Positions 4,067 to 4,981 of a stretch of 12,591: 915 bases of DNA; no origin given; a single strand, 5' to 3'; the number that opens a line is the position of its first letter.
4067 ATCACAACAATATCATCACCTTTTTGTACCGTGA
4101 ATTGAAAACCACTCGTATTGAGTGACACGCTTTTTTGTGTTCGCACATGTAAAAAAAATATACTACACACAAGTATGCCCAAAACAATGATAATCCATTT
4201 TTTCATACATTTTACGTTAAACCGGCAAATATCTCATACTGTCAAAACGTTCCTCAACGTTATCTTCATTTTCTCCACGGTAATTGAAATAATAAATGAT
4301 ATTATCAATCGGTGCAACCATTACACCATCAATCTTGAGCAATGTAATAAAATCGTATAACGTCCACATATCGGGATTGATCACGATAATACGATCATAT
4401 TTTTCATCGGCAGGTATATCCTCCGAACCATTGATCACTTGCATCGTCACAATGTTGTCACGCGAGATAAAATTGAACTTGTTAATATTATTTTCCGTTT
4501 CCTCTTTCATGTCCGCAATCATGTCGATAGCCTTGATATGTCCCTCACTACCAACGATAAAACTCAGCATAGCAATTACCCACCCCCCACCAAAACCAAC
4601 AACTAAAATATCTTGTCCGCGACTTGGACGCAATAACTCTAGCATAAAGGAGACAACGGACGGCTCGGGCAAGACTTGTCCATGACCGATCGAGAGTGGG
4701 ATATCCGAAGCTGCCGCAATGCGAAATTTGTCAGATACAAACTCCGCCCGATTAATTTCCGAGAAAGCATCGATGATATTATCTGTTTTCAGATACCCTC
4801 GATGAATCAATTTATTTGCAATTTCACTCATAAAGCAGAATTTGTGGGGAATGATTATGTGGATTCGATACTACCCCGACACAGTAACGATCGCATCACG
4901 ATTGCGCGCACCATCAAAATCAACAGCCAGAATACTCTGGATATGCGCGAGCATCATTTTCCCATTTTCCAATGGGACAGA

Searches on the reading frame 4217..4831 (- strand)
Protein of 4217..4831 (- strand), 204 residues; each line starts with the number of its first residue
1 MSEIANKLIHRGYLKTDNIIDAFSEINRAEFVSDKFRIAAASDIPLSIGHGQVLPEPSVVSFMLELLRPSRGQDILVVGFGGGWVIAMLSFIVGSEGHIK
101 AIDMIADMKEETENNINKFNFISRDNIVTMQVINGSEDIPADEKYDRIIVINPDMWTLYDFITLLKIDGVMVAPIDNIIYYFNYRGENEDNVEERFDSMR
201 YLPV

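Call 9: search_protein_families(library=pfam, proteins=[window:4217-4831:-], max_evalue=0.01)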
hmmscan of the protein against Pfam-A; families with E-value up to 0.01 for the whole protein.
window:4217-4831:- (204 aa): 1 family
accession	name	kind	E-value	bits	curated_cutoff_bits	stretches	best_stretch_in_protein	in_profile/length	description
PF01135.25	PCMT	-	2.6e-27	96.4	20.3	1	3-203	5-204/210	Protein-L-isoaspartate(D-aspartate) O-methyltransferase (PCMT)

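Call 17: find_encoding_contigs(protein=window:4217-4831:-, flank=8000, max_places=10)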
Protein window:4217-4831:- (204 aa): 1 contig read that carries it; 1 place shown.
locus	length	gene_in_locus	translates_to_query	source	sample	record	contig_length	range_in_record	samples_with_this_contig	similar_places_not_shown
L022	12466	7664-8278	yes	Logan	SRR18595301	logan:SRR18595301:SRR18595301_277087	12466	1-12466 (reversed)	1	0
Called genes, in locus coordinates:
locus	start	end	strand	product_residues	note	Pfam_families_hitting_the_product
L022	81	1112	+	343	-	-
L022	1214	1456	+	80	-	-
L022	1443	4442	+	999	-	PF00580:UvrD-helicase, PF13245:AAA_19, PF13361:UvrD_C, PF13538:UvrD_C_2 (faint), PF12705:PDDEXK_1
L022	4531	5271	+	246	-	PF00520:Ion_trans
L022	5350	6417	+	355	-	PF00348:polyprenyl_synt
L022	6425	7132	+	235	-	PF01255:Prenyltransf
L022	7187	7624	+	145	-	PF01894:YjbQ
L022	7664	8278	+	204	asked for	PF01135:PCMT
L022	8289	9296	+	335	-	PF02618:YceG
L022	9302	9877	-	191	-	PF13482:RNase_H_2, PF10108:DNA_pol_B_exo2 (weak)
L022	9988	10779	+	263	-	PF13529:Peptidase_C39_2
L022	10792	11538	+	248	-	PF00565:SNase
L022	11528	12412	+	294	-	PF00730:HhH-GPD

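Call 30: search_protein_families(library=ncbifam, proteins=[P0121, P0122], max_evalue=0.001)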
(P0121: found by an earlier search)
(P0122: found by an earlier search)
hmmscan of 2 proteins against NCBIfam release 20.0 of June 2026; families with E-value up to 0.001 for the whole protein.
P0121 (335 aa): 2 families
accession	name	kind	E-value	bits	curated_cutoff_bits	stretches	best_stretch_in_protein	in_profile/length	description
TIGR00247.1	TIGR00247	hypoth_equivalog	8.5e-64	215.8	103.4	1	5-331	11-338/347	endolytic transglycosylase MltG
NF007619.0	PRK10270.1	equivalog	6.1e-34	117.6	532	1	5-318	11-316/340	cell division protein YceG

P0122 (163 aa): 2 families
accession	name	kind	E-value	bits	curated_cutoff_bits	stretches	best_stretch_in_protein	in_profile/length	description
TIGR00247.1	TIGR00247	hypoth_equivalog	8.5e-42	143.4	103.4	1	7-159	186-338/347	endolytic transglycosylase MltG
NF007619.0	PRK10270.1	equivalog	4.1e-26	91.8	532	1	12-147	184-317/340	cell division protein YceG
